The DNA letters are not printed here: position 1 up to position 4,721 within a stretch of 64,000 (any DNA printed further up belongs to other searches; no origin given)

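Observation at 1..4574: Orphan giant acidic protein (over 1,520 aa, still open at the window edge) translationally coupled to yigZ and pepP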

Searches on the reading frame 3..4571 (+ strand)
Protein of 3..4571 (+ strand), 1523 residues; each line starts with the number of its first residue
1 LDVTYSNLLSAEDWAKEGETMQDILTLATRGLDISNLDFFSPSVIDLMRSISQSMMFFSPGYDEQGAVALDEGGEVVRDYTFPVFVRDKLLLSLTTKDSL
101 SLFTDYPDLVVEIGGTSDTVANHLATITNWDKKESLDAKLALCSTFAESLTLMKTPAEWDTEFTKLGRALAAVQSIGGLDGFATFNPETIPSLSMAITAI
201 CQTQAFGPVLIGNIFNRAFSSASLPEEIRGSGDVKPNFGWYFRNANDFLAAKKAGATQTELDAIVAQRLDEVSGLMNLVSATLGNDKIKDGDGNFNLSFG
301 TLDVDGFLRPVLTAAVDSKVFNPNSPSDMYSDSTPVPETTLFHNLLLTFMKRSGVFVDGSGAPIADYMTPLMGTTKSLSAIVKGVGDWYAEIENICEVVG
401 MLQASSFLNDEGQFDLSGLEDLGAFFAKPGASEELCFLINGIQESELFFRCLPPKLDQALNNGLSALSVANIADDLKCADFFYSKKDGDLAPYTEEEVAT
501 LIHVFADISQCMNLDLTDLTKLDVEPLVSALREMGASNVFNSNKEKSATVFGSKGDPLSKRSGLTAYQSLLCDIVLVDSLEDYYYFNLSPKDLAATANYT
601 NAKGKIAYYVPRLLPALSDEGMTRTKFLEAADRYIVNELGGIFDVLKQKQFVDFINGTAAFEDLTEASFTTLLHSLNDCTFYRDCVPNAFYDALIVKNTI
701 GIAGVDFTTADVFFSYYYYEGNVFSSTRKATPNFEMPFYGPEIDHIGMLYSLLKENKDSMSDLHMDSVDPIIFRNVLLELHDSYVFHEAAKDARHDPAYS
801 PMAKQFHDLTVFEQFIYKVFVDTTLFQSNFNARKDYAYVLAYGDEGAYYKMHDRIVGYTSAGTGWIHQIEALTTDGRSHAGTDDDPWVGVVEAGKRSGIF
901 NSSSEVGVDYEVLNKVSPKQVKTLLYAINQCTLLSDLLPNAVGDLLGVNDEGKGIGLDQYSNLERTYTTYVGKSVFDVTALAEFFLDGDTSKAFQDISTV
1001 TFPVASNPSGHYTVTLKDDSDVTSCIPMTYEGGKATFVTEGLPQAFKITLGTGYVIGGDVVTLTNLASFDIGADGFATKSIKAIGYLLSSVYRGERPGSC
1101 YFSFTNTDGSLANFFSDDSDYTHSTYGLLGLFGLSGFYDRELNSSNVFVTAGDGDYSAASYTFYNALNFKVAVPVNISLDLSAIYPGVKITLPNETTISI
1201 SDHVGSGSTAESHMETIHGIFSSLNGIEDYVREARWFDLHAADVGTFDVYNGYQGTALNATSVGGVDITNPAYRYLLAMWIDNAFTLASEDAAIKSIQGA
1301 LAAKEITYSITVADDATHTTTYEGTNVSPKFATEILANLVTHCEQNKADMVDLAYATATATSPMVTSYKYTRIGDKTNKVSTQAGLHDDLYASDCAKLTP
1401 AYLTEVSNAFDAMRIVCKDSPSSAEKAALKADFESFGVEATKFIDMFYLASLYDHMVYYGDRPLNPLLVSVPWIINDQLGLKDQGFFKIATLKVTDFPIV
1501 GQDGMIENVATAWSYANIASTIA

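Call 6: search_protein_families(library=pfam, proteins=[window:3-4571:+], max_evalue=0.1)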
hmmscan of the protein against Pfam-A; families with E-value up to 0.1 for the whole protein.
window:3-4571:+ (1523 aa): 0 families

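Call 7: search_protein_families(library=ncbifam, proteins=[window:3-4571:+], max_evalue=0.1)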
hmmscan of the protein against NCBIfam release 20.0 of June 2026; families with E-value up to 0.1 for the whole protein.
window:3-4571:+ (1523 aa): 0 families

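Call 8: search_solved_structures(query=window:3-4571:+, max_evalue=1)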
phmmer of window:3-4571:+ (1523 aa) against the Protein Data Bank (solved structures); distinct sequences matched with E-value up to 1: 0.

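Call 9: find_homologous_proteins(query=window:3-4571:+)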
Query window:3-4571:+ (1523 aa): 6 proteins with E <= 0.001 among 8000 candidates.
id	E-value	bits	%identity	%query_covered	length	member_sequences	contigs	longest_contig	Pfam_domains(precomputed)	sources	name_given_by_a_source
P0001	0.0e+0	3448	100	100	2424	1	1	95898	-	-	-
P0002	0.0e+0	1584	50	100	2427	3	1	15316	-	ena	-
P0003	0.0e+0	1222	37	82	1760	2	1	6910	-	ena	-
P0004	2.0e-65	240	25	77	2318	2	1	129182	-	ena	-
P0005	2.4e-50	190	23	39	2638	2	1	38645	-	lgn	-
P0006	1.3e-11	61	23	83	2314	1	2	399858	-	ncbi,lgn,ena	-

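Call 11: find_encoding_contigs(protein=P0001, flank=10000, max_places=4)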
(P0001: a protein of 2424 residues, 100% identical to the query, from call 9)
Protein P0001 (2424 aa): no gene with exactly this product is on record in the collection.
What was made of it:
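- Tried and rejected: The window's own protein is not in the contig index (call 11), so the upstream 2.7 kb of DNA of this exact organism was not seen.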

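Call 13: find_encoding_contigs(protein=P0002, flank=10000, max_places=3)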
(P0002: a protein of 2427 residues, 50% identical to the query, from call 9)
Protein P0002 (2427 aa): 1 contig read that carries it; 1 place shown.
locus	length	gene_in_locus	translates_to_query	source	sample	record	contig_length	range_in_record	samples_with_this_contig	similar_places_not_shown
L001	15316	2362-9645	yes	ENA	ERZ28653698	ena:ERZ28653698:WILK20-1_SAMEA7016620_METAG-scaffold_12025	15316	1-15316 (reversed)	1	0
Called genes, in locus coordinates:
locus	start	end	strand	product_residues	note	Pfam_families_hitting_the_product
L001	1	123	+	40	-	?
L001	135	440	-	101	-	PF00085:Thioredoxin, PF13098:Thioredoxin_2 (weak)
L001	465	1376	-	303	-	PF05857:TraX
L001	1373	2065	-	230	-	PF02517:Rce1-like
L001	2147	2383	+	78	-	-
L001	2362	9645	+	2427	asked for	-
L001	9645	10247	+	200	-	PF01205:Impact_N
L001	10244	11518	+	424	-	PF05195:AMP_N, PF00557:Peptidase_M24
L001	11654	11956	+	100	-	-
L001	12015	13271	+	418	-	PF00370:FGGY_N, PF02782:FGGY_C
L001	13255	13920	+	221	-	-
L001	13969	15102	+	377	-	PF18928:DUF5677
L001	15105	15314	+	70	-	?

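Call 14: find_encoding_contigs(protein=P0006, flank=10000, max_places=3)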
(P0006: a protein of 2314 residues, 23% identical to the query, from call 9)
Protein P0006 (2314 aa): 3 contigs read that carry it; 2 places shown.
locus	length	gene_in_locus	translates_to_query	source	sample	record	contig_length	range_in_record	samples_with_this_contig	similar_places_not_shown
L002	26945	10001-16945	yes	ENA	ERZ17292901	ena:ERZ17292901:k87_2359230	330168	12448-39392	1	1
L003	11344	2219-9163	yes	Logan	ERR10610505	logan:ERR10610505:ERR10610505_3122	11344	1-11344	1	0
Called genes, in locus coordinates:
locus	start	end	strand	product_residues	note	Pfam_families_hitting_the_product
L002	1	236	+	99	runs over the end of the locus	-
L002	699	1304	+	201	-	-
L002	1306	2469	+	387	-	PF13439:Glyco_transf_4, PF00534:Glycos_transf_1, PF13692:Glyco_trans_1_4, PF13524:Glyco_trans_1_2 (weak)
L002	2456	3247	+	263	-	PF01553:Acyltransferase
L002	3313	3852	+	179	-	PF02915:Rubrerythrin, PF21349:RUBY_RBDX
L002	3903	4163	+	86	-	PF00403:HMA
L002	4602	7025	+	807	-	-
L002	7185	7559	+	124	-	PF01554:MatE (weak)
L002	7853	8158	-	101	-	PF00085:Thioredoxin, PF14595:Thioredoxin_9, PF13098:Thioredoxin_2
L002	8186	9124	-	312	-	PF05857:TraX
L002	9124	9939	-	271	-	PF02517:Rce1-like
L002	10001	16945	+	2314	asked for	-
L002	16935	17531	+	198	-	PF01205:Impact_N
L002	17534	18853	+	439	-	PF05195:AMP_N, PF00557:Peptidase_M24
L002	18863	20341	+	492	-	PF00370:FGGY_N, PF02782:FGGY_C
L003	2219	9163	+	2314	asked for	-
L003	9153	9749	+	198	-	PF01205:Impact_N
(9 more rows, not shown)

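Call 15: search_protein_families(library=pfam, proteins=[P0001, P0002, P0004, P0006], max_evalue=1)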
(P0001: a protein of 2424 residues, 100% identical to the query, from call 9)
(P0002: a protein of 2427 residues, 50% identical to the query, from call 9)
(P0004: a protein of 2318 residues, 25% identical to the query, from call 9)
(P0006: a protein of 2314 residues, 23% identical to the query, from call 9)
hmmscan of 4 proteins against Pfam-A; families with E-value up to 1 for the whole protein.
P0001 (2424 aa): 1 family
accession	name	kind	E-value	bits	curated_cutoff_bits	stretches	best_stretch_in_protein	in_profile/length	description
PF09335.16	VTT_dom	-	0.00048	21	33.9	1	125-196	7-82/123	VTT domain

P0002 (2427 aa): 1 family
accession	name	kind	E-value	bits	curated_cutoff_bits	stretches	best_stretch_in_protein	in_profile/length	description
PF09335.16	VTT_dom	-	0.0042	18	33.9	1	130-202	7-83/123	VTT domain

P0004 (2318 aa): 1 family
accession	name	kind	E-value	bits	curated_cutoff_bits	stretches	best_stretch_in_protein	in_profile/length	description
PF24406.1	nSTAND_NTPase4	-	0.029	14.9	27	0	968-991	24-48/58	Novel STAND NTPase 4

P0006 (2314 aa): 0 families

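Call 17: find_related_loci(query=A1, collection=genome_contigs, flank=10000)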
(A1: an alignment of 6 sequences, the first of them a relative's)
Query A1 (2424 aa) in genome_contigs; peptide patterns used: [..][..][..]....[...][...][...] (x = any residue, [..] = any of these).
34 stretches matched a pattern; 19 encode a relative of the query (tblastn E <= 1e-3); 19 distinct loci.
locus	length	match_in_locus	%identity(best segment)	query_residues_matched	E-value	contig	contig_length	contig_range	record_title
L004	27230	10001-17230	38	2-2362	0e+0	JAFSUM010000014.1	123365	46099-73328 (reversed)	MAG: Bacilli bacterium isolate RGIG3485 Goat_Rumen.Co__c757061, whole genome shotgun sequence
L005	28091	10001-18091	44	2-1725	0e+0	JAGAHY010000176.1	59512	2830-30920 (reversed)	MAG: Bacilli bacterium isolate RGIG8459 Water_deer_Abomasum.Co__c581102, whole genome shotgun sequence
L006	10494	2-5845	36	1139-2423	0e+0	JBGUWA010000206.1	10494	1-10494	MAG: Candidatus Enteromonas sp. isolate ruminal_MAG_88 ruminal_MAG_88_contig_0206, whole genome shotgun sequence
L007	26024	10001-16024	27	2-2030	0e+0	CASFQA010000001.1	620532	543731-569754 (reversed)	uncultured bacterium isolate B31_L2_392392_idba_bin.84 genome assembly, contig: B31_L2_392392_idba_bin.84.fa_scaffold_1,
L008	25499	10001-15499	27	1-1864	4e-143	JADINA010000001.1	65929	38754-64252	MAG: Candidatus Alloenteromonas pullistercoris isolate 17113 E1M07__C10864_L65959_SRR9113726, whole genome shotgun seque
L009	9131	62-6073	25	81-2160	5e-143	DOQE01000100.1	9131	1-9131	MAG TPA_asm: Bacillota bacterium isolate UBA11541 contig_34335, whole genome shotgun sequence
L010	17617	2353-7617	27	1-1847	9e-147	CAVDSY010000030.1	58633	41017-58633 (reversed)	bacterium isolate H07627-L1_cleanbin_000039 genome assembly, contig: Spades_H07627-L1_contig_248, whole genome shotgun s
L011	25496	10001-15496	27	2-1854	1e-166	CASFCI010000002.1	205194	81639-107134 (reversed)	uncultured bacterium isolate O31_L3_395395_idba_bin.38 genome assembly, contig: O31_L3_395395_idba_bin.38.fa_scaffold_8,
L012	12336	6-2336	36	1654-2423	5e-116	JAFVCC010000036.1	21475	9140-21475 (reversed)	MAG: Bacilli bacterium isolate RGIG5035 Roe_deer_Rumen.Co__c280335, whole genome shotgun sequence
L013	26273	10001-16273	26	2-2166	3e-154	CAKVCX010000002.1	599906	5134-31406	MAG: uncultured Bacilli bacterium isolate REFINED_METABAT215_TOP10_CONTIGS_1500_ASSEMBLY_K77_MERGED__Hadza_MoBio_hadza-A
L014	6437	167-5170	25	412-2156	2e-104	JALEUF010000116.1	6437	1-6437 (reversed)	MAG: Bacillales bacterium isolate SUG340 k141_299408, whole genome shotgun sequence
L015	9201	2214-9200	40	2-1822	0e+0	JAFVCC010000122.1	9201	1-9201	MAG: Bacilli bacterium isolate RGIG5035 Roe_deer_Rumen.Co__c1225224, whole genome shotgun sequence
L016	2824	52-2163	26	1140-1822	2e-52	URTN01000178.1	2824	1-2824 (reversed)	uncultured Mollicutes bacterium isolate UMGS1337 genome assembly, contig: NODE_12353_length_2824_cov_4.397978, whole gen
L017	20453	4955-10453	27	2-1854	1e-167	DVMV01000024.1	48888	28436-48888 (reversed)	MAG TPA_asm: Candidatus Alloenteromonas pullicola isolate ChiGjej1B1-22543 ChiGjej1B1M5__C434333_L48888_SRR6323428, whol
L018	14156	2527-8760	25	1-2177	9e-147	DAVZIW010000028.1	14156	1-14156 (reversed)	MAG TPA_asm: Candidatus Enteromonas sp. isolate gSpreadC_ID_56 NODE_634_length_14156_cov_4.896958, whole genome shotgun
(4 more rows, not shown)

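Call 21: find_homologous_proteins(query=A1, max_evalue=0.001)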
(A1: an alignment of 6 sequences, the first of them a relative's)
Query A1 (6 sequences) (2424 aa, profile of the alignment): 17 proteins with E <= 0.001 among 8000 candidates.
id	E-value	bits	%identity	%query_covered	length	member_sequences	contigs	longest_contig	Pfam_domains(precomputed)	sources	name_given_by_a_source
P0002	0.0e+0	3353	51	100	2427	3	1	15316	-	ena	-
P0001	0.0e+0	3338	100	100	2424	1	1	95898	-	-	-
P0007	0.0e+0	3120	44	71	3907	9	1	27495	-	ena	-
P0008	0.0e+0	2473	40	77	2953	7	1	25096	-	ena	-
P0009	0.0e+0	2009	40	73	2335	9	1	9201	-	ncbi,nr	ncbi:MAG: hypothetical protein IJ787_06890, partial [Bacilli bacterium]|nr:hypothetical protein [Bac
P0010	0.0e+0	1936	39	100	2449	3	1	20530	-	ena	-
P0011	0.0e+0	1918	38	100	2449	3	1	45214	-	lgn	-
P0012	0.0e+0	1905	39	97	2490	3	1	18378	-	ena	-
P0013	0.0e+0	1897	39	100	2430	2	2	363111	-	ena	-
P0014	0.0e+0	1874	38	100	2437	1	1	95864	-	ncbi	-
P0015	0.0e+0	1767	38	97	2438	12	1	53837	-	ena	-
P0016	0.0e+0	1374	26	93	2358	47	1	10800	-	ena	-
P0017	0.0e+0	1292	29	85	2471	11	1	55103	-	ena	-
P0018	1.6e-296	1006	22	60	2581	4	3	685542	-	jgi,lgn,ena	-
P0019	3.5e-294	998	25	78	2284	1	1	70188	-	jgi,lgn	jgi:hypothetical protein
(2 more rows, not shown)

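Call 24: search_protein_families(library=pfam, proteins=[P0007, P0008, P0005], max_evalue=1)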
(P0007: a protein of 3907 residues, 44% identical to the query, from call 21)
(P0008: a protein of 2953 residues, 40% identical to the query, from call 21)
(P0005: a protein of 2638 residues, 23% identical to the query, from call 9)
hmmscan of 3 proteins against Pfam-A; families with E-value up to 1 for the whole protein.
P0007 (3907 aa): 1 family
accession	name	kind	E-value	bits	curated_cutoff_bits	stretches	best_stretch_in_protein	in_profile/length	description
PF09335.16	VTT_dom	-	0.025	15.5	33.9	1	145-216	7-82/123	VTT domain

P0008 (2953 aa): 1 family
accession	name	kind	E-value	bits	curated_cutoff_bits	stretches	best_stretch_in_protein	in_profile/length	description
PF09335.16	VTT_dom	-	0.00085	20.2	33.9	1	146-217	7-82/123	VTT domain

P0005 (2638 aa): 3 families
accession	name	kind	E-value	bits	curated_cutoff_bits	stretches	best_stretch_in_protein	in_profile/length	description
PF22764.1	E217_Gp32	-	0.053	13.6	27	1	2043-2085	17-59/144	Tail fiber protein gp32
PF17210.9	SdrD_B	-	0.27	11.9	29.7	1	967-1004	33-69/112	SdrD B-like domain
PF02674.22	Colicin_V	-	0.63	10.5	29.3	0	22-84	3-52/144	Colicin V production protein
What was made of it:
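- Closest known: Four-helix membrane domains fused to exported domains: CvpA / Colicin_V family. Same: Weak sub-threshold Pfam matches at fixed positions: VTT_dom in 4 of the 11 members scanned, Colicin_V in 1 (calls 15, 24).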

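Call 25: search_protein_families(library=pfam, proteins=[P0018, P0016, P0017, P0019], max_evalue=1)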
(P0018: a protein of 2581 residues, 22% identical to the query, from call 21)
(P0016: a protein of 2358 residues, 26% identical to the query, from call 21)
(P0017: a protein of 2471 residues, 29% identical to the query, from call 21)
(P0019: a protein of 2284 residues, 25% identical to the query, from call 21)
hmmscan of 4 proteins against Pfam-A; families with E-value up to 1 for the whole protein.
P0018 (2581 aa): 0 families

P0016 (2358 aa): 1 family
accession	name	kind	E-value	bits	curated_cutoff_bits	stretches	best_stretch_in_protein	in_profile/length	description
PF11204.13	DUF2985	-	0.19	12.3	22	1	150-212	9-67/78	Protein of unknown function (DUF2985)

P0017 (2471 aa): 0 families

P0019 (2284 aa): 1 family
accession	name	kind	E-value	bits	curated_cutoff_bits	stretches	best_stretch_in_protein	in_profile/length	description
PF06780.16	Erp_C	-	0.054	14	24.3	1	1583-1618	38-74/140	Erp protein C-terminus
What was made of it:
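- On ARM/HEAT repeat proteins: No Pfam family was found at E up to 1 in the 11 members scanned, apart from unrelated weak hits (calls 15, 24, 25).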
